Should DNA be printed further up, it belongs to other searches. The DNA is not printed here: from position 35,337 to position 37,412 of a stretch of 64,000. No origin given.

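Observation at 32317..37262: Five-gene HdrA/B/C-like operon ending in a membrane-anchor plus HdrD-type fusion, in a Bacteroidota genome with no known Hdr substrate pathway in view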

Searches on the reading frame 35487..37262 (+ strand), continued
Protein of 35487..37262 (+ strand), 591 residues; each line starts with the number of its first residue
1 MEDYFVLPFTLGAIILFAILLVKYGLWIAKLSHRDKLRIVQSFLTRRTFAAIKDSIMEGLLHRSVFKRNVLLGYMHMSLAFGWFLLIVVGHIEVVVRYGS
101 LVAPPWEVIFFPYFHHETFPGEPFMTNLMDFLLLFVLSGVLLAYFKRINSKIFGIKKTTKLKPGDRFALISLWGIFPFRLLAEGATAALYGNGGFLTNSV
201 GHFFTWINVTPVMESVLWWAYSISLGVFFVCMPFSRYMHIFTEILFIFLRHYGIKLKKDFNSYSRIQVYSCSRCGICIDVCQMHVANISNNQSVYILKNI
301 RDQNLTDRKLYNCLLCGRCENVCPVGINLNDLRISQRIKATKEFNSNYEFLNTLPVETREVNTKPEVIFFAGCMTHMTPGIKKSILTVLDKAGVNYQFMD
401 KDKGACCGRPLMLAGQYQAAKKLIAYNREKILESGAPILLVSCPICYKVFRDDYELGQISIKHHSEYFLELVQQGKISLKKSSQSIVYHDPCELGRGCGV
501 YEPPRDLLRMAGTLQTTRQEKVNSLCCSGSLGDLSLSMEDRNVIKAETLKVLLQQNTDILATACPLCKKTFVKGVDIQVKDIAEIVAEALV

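Call 38: find_encoding_contigs(protein=P0035, flank=10000, max_places=1)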
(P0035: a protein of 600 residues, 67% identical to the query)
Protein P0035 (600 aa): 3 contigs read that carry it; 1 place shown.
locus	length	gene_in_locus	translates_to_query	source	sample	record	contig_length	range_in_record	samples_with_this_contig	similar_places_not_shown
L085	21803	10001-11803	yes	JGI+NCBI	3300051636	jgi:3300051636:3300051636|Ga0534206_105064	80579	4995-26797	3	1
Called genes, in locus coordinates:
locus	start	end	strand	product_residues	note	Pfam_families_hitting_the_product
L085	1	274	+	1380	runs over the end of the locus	PF07494:Reg_prop (faint), PF02518:HATPase_c, PF00072:Response_reg, PF12833:HTH_18, PF00165:HTH_AraC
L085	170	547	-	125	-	-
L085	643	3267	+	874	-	PF18370:RGI_lyase, PF01839:FG-GAP (faint), PF21348:RGL11_C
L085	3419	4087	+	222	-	PF00696:AA_kinase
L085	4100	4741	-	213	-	PF00072:Response_reg, PF00196:GerE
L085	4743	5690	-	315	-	PF07730:HisKA_3, PF02518:HATPase_c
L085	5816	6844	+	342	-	PF01384:PHO4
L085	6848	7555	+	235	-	PF13237:Fer4_10 (weak), PF13183:Fer4_8, PF13187:Fer4_9 (weak), PF13534:Fer4_17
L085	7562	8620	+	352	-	PF02754:CCG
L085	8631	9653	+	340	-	PF00070:Pyr_redox (faint), PF00890:FAD_binding_2 (weak), PF01266:DAO (faint), PF07992:Pyr_redox_2, PF12831:FAD_oxidored (weak), PF13450:NAD_binding_8, PF03486:HI0933_like, PF07992:Pyr_redox_2, +1 more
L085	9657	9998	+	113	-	PF25160:LdpA_Fe-S-bd (faint), PF13237:Fer4_10 (faint), PF12797:Fer4_2 (faint), PF00037:Fer4 (faint), PF12838:Fer4_7, PF13183:Fer4_8, PF13187:Fer4_9, PF13534:Fer4_17, +2 more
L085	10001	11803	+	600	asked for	PF12838:Fer4_7 (weak), PF13183:Fer4_8, PF13187:Fer4_9 (weak), PF13534:Fer4_17 (weak), PF02754:CCG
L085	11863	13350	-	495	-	PF14289:DUF4369 (weak), PF17127:DUF5106, PF00578:AhpC-TSA, PF13905:Thioredoxin_8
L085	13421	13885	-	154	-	PF14126:DUF4293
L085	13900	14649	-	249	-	PF00881:Nitroreductase, PF14512:TM1586_NiRdase (faint)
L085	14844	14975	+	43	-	-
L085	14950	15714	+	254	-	-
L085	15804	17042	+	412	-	-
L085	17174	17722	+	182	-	PF14512:TM1586_NiRdase (faint), PF00881:Nitroreductase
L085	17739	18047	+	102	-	-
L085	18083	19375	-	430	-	PF00579:tRNA-synt_1b, PF22421:SYY_C-terminal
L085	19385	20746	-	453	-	PF06123:CreD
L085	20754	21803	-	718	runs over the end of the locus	PF10459:Peptidase_S46, PF13365:Trypsin_2 (faint)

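Call 42: search_protein_families(library=ncbifam, proteins=[L085:5816-6844:+, L085:4743-5690:-, L085:4100-4741:-], max_evalue=0.001)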
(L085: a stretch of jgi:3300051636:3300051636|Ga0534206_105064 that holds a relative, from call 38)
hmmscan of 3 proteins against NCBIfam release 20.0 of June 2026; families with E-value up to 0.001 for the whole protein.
L085:5816-6844:+ (342 aa): 1 family
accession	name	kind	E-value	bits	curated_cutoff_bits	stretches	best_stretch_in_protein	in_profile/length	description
NF053884.1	SulfPermCysPBac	equivalog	3.4e-65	220.2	400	1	6-332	3-314/354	sulfate permease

L085:4743-5690:- (315 aa): 14 families
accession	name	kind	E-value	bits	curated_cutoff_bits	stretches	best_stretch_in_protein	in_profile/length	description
NF052443.1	SensHisKinMctS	equivalog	2.2e-32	112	700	1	77-313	214-449/457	two-component system sensor histidine kinase MctS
NF008649.0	PRK11644.1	equivalog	1.1e-28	100.3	408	1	60-303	244-489/499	signal transduction histidine-protein kinase/phosphatase UhpB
NF052531.1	Strep_LiaS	equivalog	2.4e-23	82.9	450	1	92-312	102-327/328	envelope stress sensor histidine kinase LiaS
NF008184.0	PRK10935.1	equivalog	2.3e-20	72.7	553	1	119-311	363-558/565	nitrate/nitrite two-component system sensor histidine kinase NarQ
NF007896.0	PRK10600.1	equivalog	4.3e-17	62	578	1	118-305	389-578/598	nitrate/nitrite two-component system sensor histidine kinase NarX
NF047786.1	his_kin_MadS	equivalog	9.8e-12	44.7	500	1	92-311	203-434/434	MadS family sensor histidine kinase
NF047322.1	HK_morpho_MacS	equivalog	3.6e-09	36.3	300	1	228-311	278-367/367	MacS family sensor histidine kinase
NF008298.1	PRK11086.1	subfamily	2e-06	26.5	520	1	172-314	374-527/529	DcuS/MalK family sensor histidine kinase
NF040691.1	MtrAB_MtrB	equivalog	1.6e-05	24.1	450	1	227-274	389-436/507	MtrAB system histidine kinase MtrB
NF041735.1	hist_kin_RppB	equivalog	2.4e-05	23.3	400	1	194-274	302-383/438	two-component system sensor histidine kinase RppB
NF041832.1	near_NosP_CTERM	subfamily_domain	0.00018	20.7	400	1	122-273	10-168/370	NahK/ErcS family hybrid sensor histidine kinase/response regulator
NF007898.0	PRK10604.1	equivalog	0.00044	19.5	478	0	144-273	239-366/433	two-component system sensor histidine kinase RstB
NF033792.0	ActS_PrrB_HisK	equivalog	0.00051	19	350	1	182-271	267-356/423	ActS/PrrB/RegB family redox-sensitive histidine kinase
NF012226.0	AdeS_HK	equivalog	0.0007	18.8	500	1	189-274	216-298/353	two-component sensor histidine kinase AdeS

L085:4100-4741:- (213 aa): 89 families (the best 25 are shown)
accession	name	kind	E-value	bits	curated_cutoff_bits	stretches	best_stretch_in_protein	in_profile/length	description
NF052445.1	RespRegMctR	equivalog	1.2e-44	152.3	300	1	3-210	1-204/205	two-component system response regulator MctR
NF007018.1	PRK09483.1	equivalog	2.5e-40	138.4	280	1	4-212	2-210/217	UvrY/SirA/GacA family response regulator transcription factor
NF011896.0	PRK15369.1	equivalog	1.2e-38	132.8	242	1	1-210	1-209/211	two component system response regulator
NF047785.1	respo_reg_MadR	equivalog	3.2e-33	114.9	300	1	5-210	2-208/209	MadR family response regulator transcription factor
NF007935.0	PRK10651.1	equivalog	7.5e-31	107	250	1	3-206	6-211/216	two-component system response regulator NarL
NF007708.0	PRK10403.1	equivalog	1.7e-29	102.8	343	1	4-196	7-199/215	nitrate/nitrite response regulator protein NarP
NF007403.0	PRK09935.1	equivalog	3.7e-29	101.8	271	1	1-206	1-205/210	fimbria biosynthesis transcriptional regulator FimZ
NF007419.0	PRK09958.1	equivalog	2.9e-25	89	251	1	7-209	4-202/204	acid-sensing system DNA-binding response regulator EvgA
NF006900.1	PRK09390.1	equivalog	4.6e-25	88.3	255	1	3-209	4-201/203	response regulator FixJ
NF040749.1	tetrathio_RR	equivalog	5.3e-22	78.5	290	1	6-203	2-186/191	tetrathionate respiration response regulator TtrR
NF007685.0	PRK10360.1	equivalog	8e-20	71.5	258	1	4-199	2-186/196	response regulator transcription factor UhpA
NF001965.0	PRK00742.1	subfamily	1.2e-19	70.8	293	1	2-110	2-111/357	chemotaxis-specific protein-glutamate methyltransferase CheB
NF041367.1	CheY_Halo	equivalog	5e-18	65.5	200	1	6-120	1-113/114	chemotaxis protein CheY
TIGR02875.1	spore_0_A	equivalog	2.1e-17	63.2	200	1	2-138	1-139/262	sporulation transcription factor Spo0A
NF007505.1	PRK10100.1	equivalog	6.6e-17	61.9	250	1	48-207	40-201/204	biofilm master transcriptional regulator CsgD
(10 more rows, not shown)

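Call 43: search_protein_families(library=pfam, proteins=[L085:5816-6844:+, L085:4743-5690:-], max_evalue=1)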
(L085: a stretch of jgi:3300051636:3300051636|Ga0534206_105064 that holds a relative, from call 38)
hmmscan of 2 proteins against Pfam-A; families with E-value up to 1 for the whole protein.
L085:5816-6844:+ (342 aa): 1 family
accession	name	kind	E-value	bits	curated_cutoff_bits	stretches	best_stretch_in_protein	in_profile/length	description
PF01384.25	PHO4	-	6.5e-43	147.5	33.7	1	20-326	2-350/350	Phosphate transporter family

L085:4743-5690:- (315 aa): 9 families
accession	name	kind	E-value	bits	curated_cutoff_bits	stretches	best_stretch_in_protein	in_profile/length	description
PF02518.31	HATPase_c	-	4.6e-11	43.6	26.4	1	223-312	3-109/111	Histidine kinase-, DNA gyrase B-, and HSP90-like ATPase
PF07730.19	HisKA_3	-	1.3e-08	35.6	24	1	119-182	1-66/68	Histidine kinase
PF13589.12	HATPase_c_3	-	0.00095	19.6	25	1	228-274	5-51/137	Histidine kinase-, DNA gyrase B-, and HSP90-like ATPase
PF13581.12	HATPase_c_2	-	0.0018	18.7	27.4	1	230-280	36-102/127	Histidine kinase-like ATPase domain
PF19230.4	DUF5883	-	0.0069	16.9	25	1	51-107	60-115/120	Family of unknown function (DUF5883)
PF00507.24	Oxidored_q4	-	0.058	14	23.3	1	26-89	34-93/99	NADH-ubiquinone/plastoquinone oxidoreductase, chain 3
PF24245.1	INO80F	-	0.13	12.8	25.1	1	86-108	1-23/47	INO80 complex subunit F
PF13061.11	DUF3923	-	0.16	12.5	25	1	32-90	2-59/65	Protein of unknown function (DUF3923)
PF14501.12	HATPase_c_5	-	0.22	11.9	22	1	226-299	6-91/102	GHKL domain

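Call 46: search_protein_families(library=pfam, alignment_id=A1, max_evalue=0.00001)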
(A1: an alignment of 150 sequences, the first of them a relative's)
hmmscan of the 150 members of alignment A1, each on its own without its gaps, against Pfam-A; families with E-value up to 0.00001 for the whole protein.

A. member 1, L001:4391-5686:+ (431 aa): 1 family
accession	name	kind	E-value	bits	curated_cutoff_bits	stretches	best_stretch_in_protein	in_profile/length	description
PF04616.20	Glyco_hydro_43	-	1.1e-17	64.7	32.2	1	1-263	37-282/288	Glycosyl hydrolases family 43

B. families by the number of members that match (of 150 scanned): 176 families (the first 25 are shown)
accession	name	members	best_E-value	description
PF00999.27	Na_H_Exchanger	5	3.8e-60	Sodium/hydrogen exchanger, transmembrane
PF00165.29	HTH_AraC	4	1.4e-24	Bacterial regulatory helix-turn-helix proteins, AraC family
PF12833.13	HTH_18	4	1.6e-21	Helix-turn-helix domain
PF00561.26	Abhydrolase_1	3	3.9e-29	alpha/beta hydrolase fold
PF02080.26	TrkA_C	3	2.1e-27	TrkA-C domain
PF02357.24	NusG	3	2.6e-20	Transcription termination factor nusG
PF08241.18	Methyltransf_11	3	1.7e-18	Methyltransferase domain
PF13649.12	Methyltransf_25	3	1.4e-17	Methyltransferase domain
PF13847.12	Methyltransf_31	3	2.2e-17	Methyltransferase domain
PF01527.26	HTH_Tnp_1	3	2.9e-16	Transposase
PF12146.15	Hydrolase_4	3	2.1e-14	Serine aminopeptidase, S33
PF08242.18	Methyltransf_12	3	1.2e-11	Methyltransferase domain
PF05175.20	MTS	3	6.5e-07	Methyltransferase small domain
PF14903.11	WG_beta_rep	2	1.5e-129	WG containing repeat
PF00916.26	Sulfate_transp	2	1.3e-82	Sulfate permease family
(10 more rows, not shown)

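Call 65: predict_structure(alignment_id=A3)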
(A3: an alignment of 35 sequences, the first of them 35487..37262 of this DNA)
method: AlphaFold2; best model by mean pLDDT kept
length: 591 residues; sequences in the alignment: 35
mean_pLDDT: 79.5   pTM: 0.57
mean pLDDT of the five models: 79.5, 76.7, 75.3, 74.2, 74.0
residues with pLDDT >= 90: 197; 70-90: 244; 50-70: 97; < 50: 53
segments of 3 or more residues with pLDDT < 50: 283-308, 334-347, 353-360
pLDDT, mean of each block of 10 residues (from residue 1): 82 93 88 86 89 89 84 89 93 89 86 86 92 95 82 62 77 93 94 92 93 94 95 79 86 70 66 56 46 38 46 56 62 48 42 46 77 68 89 83 63 63 80 89 88 87 95 93 93 84 94 90 83 67 87 89 88 86 93 68
secondary structure, 60 per line:
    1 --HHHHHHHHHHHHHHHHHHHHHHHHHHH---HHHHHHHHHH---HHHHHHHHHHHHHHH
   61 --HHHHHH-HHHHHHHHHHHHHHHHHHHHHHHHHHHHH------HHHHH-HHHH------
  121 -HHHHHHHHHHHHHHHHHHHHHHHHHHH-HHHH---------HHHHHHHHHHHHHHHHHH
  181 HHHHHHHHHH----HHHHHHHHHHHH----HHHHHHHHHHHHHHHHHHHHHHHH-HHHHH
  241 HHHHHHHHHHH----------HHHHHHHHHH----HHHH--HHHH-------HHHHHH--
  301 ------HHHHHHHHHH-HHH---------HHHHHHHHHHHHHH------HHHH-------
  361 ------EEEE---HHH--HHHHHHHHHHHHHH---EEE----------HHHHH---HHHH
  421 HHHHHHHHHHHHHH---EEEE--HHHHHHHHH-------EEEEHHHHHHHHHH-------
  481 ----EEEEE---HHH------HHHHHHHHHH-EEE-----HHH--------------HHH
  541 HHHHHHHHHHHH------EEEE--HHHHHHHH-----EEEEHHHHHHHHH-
elements in order: H3-29 H33-42 H46-60 H63-68 H70-98 H105-109 H111-114 H122-148 H150-153 H163-190 H195-206 H211-234 H236-251 H262-271 H276-279 H282-285 H293-298 H307-316 H330-343 H350-353 E367-370 H379-392 E396-398 H409-413 H417-434 E438-441 H444-452 E460-463 H464-473 E485-489 H502-511 E513-515 H538-552 E559-562 H565-572 E578-581 H582-590

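Call 67: fold_search(model_id=the predicted structure, library=pdb)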
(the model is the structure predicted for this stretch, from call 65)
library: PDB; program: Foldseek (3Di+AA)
matches with E <= 10: 391; with E <= 0.001: 10
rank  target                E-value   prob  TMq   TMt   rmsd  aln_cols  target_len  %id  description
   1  9ojn                  5.0e-19  1.00  0.41  0.34  17.9       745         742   20  Structure of Mycobacterium smegmatis EtfD (released 2025-05-21)
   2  9a6l_A                2.1e-07  1.00  0.31  0.72   4.2       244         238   19  Integrative model of LUTA-LUTB by crosslinking MS and deep learning (released 2024-09-18)
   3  8rvy_B                3.7e-06  1.00  0.31  0.60   4.0       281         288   17  CryoEM structure of the Elp-Hdr complex of Methanothermobacter marburgensis state 1 (composite structure) (released 2025-05-14)
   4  8rwn_B                5.7e-06  1.00  0.32  0.62   4.1       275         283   18  CryoEM structure of the Hdr(ABC)2 subunits of the Elp-Hdr complex of Methanothermobacter marburgensis (released 2025-05-14)
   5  8rvu_B                9.5e-06  1.00  0.31  0.60   4.5       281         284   18  CryoEM structure of the Elp-Hdr complex of Methanothermobacter marburgensis state 2 (composite structure) (released 2025-05-14)
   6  7bkb_B                2.0e-05  1.00  0.31  0.58   4.4       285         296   18  Formate dehydrogenase - heterodisulfide reductase - formylmethanofuran dehydrogenase complex from Methanospirillum hun (released 2021-09-29)
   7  8rvy_b                2.6e-05  1.00  0.32  0.61   4.0       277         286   18  CryoEM structure of the Elp-Hdr complex of Methanothermobacter marburgensis state 1 (composite structure) (released 2025-05-14)
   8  5odc_B                3.1e-05  1.00  0.32  0.61   4.2       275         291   16  Heterodisulfide reductase / [NiFe]-hydrogenase complex from Methanothermococcus thermolithotrophicus at 2.3 A resoluti (released 2017-08-30)
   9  5ijw_B                4.8e-04  1.00  0.21  0.37   8.2       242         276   13  Glutamate Racemase (MurI) from Mycobacterium smegmatis with bound D-glutamate, 1.8 Angstrom resolution, X-ray diffract (released 2016-05-25)
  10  5hj7_A                8.6e-04  1.00  0.22  0.40   8.2       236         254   15  Glutamate Racemase Mycobacterium tuberculosis (MurI) with bound D-glutamate, 2.3 Angstrom resolution, X-ray diffractio (released 2016-05-25)
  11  5ell_A                1.3e-03  1.00  0.21  0.42   8.3       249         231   12  Crystal structure of L-aspartate/glutamate-specific racemase from Escherichia coli (released 2015-11-18)
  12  5ijw_A                1.5e-03  1.00  0.21  0.36   8.6       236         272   14  Glutamate Racemase (MurI) from Mycobacterium smegmatis with bound D-glutamate, 1.8 Angstrom resolution, X-ray diffract (released 2016-05-25)
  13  3ojc_A                1.7e-03  1.00  0.22  0.44   8.4       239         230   13  Crystal structure of a putative Asp/Glu Racemase from Yersinia pestis (released 2010-09-15)
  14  5hj7_B                1.9e-03  1.00  0.20  0.37   8.6       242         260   14  Glutamate Racemase Mycobacterium tuberculosis (MurI) with bound D-glutamate, 2.3 Angstrom resolution, X-ray diffractio (released 2016-05-25)
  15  1jfl_A                3.8e-03  1.00  0.22  0.44   8.3       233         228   13  CRYSTAL STRUCTURE DETERMINATION OF ASPARTATE RACEMASE FROM AN ARCHAEA (released 2002-06-05)
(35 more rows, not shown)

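Call 80: search_protein_families(library=pfam, proteins=[L061:2257-3522:-, L061:1227-2162:-, L061:164-1183:-, L061:3676-4776:-], max_evalue=0.0001)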
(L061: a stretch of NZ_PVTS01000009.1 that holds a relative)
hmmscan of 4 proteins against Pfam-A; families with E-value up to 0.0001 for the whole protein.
L061:2257-3522:- (421 aa): 1 family
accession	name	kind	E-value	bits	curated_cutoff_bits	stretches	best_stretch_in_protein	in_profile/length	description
PF13372.12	Alginate_exp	-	3.9e-11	42.8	25.2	1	59-312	33-293/395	Alginate export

L061:1227-2162:- (311 aa): 1 family
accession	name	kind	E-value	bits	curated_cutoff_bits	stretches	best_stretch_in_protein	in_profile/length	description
PF12849.12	PBP_like_2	-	6.4e-30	105.2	27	1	27-283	11-264/267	PBP superfamily domain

L061:164-1183:- (339 aa): 1 family
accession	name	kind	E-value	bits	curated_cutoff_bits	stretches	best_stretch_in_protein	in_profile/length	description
PF00528.27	BPD_transp_1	-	3.6e-17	63.1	26.4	1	132-330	4-178/184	Binding-protein-dependent transport system inner membrane component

L061:3676-4776:- (366 aa): 1 family
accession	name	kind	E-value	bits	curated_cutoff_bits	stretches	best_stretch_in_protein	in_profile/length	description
PF01384.25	PHO4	-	2.8e-43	148.7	33.7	1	46-353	1-350/350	Phosphate transporter family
